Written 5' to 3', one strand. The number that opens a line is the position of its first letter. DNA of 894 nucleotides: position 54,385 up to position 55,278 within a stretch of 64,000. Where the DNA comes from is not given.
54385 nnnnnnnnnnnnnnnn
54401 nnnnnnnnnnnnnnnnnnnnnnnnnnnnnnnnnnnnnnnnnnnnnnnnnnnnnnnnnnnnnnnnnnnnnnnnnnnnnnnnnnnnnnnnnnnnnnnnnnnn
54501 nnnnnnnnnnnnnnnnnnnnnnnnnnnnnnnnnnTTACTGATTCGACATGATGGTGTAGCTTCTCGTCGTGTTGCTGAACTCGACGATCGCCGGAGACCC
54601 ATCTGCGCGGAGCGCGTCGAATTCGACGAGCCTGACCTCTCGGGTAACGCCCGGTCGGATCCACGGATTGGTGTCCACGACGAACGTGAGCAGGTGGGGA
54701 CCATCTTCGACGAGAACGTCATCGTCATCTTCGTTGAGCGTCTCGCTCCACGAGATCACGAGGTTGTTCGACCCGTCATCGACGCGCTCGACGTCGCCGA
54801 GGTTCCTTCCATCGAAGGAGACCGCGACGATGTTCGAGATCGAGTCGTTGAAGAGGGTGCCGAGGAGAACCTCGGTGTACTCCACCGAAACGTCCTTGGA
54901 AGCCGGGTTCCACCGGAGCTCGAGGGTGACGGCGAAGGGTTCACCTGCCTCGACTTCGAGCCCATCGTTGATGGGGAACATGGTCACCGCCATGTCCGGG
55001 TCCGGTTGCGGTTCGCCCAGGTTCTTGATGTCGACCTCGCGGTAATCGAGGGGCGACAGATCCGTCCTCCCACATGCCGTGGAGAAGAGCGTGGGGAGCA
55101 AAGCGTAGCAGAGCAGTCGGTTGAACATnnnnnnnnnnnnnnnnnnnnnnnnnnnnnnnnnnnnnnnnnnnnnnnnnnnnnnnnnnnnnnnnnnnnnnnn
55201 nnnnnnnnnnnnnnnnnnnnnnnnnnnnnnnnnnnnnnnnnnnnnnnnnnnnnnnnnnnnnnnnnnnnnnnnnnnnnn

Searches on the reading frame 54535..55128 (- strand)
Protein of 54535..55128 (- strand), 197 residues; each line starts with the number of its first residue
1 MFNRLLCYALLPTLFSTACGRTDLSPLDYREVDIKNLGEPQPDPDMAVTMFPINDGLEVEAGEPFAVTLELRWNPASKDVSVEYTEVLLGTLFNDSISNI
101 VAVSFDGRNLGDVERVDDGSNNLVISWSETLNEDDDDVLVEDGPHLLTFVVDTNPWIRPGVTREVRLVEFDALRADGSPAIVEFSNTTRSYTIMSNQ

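Call 16: search_protein_families(library=pfam, proteins=[window:54535-55128:-], max_evalue=1)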
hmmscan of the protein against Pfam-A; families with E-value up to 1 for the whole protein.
window:54535-55128:- (197 aa): 0 families

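Call 17: search_protein_families(library=phrogs, proteins=[window:54535-55128:-], max_evalue=1)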
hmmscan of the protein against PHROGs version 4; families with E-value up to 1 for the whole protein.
window:54535-55128:- (197 aa): 0 families

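Call 26: find_encoding_contigs(protein=window:54535-55128:-, flank=10000, max_places=6)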
Protein window:54535-55128:- (197 aa): no gene with exactly this product is on record in the collection.

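Call 42: find_homologous_proteins(query=window:54535-55128:-, max_evalue=0.01)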
Query window:54535-55128:-: 443 candidates shared short words with the query, none scored E <= 0.01.
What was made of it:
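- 54535..55128 (-): lipo197, a 197-aa probable lipoprotein (LFSTAC, an atypical lipobox) with GC3 0.81. No homologue was found (call 42).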

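Call 81: predict_structure(protein=window:54535-55128:-)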
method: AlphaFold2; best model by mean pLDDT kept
length: 197 residues; sequences in the alignment: 1
mean_pLDDT: 56.6   pTM: 0.53
mean pLDDT of the five models: 56.6, 39.7, 37.0, 34.2, 34.1
residues with pLDDT >= 90: 0; 70-90: 42; 50-70: 83; < 50: 72
segments of 3 or more residues with pLDDT < 50: 9-12, 14-45, 83-97, 124-126, 128-138
pLDDT, mean of each block of 10 residues (from residue 1): 49 46 38 36 52 72 79 61 45 52 74 57 47 46 73 73 63 58 54 57
secondary structure, 60 per line:
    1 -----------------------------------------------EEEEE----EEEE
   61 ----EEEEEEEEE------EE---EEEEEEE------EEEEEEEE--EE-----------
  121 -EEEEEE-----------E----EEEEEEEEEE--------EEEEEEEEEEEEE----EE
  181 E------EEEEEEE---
elements in order: E48-52 E57-60 E65-73 E85-91 E98-105 E122-127 E144-153 E162-174 E179-181 E188-194

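Call 84: fold_search(model_id=the predicted structure, library=pdb)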
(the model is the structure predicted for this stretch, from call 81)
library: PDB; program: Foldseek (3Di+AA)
matches with E <= 10: 1898; with E <= 0.001: 29
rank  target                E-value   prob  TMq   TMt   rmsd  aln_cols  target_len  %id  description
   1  4ums                  2.0e-05  1.00  0.47  0.57   5.0       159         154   13  The crystal structure of the seventh ScaB type I cohesin from Pseudobacteroides cellulosolvens (released 2015-05-06)
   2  3ul4_A                4.3e-05  1.00  0.46  0.60   4.4       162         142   15  Crystal structure of Coh-OlpA(Cthe_3080)-Doc918(Cthe_0918) complex: A novel type I Cohesin-Dockerin complex from Clost (released 2012-11-28)
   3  1g1k_A                4.8e-05  1.00  0.45  0.58   6.6       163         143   15  COHESIN MODULE FROM THE CELLULOSOME OF CLOSTRIDIUM CELLULOLYTICUM (released 2000-11-22)
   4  4fl4_C                7.8e-05  1.00  0.46  0.31   4.9       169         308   12  Scaffoldin conformation and dynamics revealed by a ternary complex from the Clostridium thermocellum cellulosome (released 2012-06-27)
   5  2vo8                  9.1e-05  1.00  0.48  0.65   4.8       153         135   13  Cohesin module from Clostridium perfringens ATCC13124 family 33 glycoside hydrolase. (released 2008-09-02)
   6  5nrk_A                1.0e-04  1.00  0.44  0.57   5.8       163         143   12  Crystal structure of the sixth cohesin from Acetivibrio cellulolyticus' scaffoldin B in complex with Cel5 dockerin S15 (released 2018-01-31)
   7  4dh2_C                1.1e-04  1.00  0.48  0.59   3.9       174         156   16  Crystal structure of Coh-OlpC(Cthe_0452)-Doc435(Cthe_0435) complex: A novel type I Cohesin-Dockerin complex from Clost (released 2012-11-28)
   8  1aoh_B                1.1e-04  1.00  0.42  0.52   7.7       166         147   12  SINGLE COHESIN DOMAIN FROM THE SCAFFOLDING PROTEIN CIPA OF THE CLOSTRIDIUM THERMOCELLUM CELLULOSOME (released 1998-07-08)
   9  1aoh_A                1.3e-04  1.00  0.47  0.61   4.5       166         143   13  SINGLE COHESIN DOMAIN FROM THE SCAFFOLDING PROTEIN CIPA OF THE CLOSTRIDIUM THERMOCELLUM CELLULOSOME (released 1998-07-08)
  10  4fl4_L                1.3e-04  1.00  0.47  0.33   4.9       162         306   12  Scaffoldin conformation and dynamics revealed by a ternary complex from the Clostridium thermocellum cellulosome (released 2012-06-27)
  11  6kgf_C                1.3e-04  1.00  0.43  0.55   5.5       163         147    8  Crystal structure of CaDoc0917(R16D)-CaCohA2 complex at pH 8.2 (released 2020-07-08)
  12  4fl4_I                1.5e-04  1.00  0.47  0.32   4.9       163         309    9  Scaffoldin conformation and dynamics revealed by a ternary complex from the Clostridium thermocellum cellulosome (released 2012-06-27)
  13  5aoz                  1.6e-04  1.00  0.43  0.55   5.4       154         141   18  High resolution SeMet structure of the third cohesin from Ruminococcus flavefaciens scaffoldin protein, ScaB (released 2016-09-28)
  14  2xdh                  1.6e-04  1.00  0.45  0.60   4.9       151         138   11  Non-cellulosomal cohesin from the hyperthermophilic archaeon Archaeoglobus fulgidus (released 2010-05-26)
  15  2vn5_A                1.6e-04  1.00  0.45  0.58   5.2       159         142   16  The Clostridium cellulolyticum dockerin displays a dual binding mode for its cohesin partner (released 2008-05-20)
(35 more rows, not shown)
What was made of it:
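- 54535..55128 (-): A low-confidence all-beta model gives weak cohesin-like matches (calls 81, 84).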
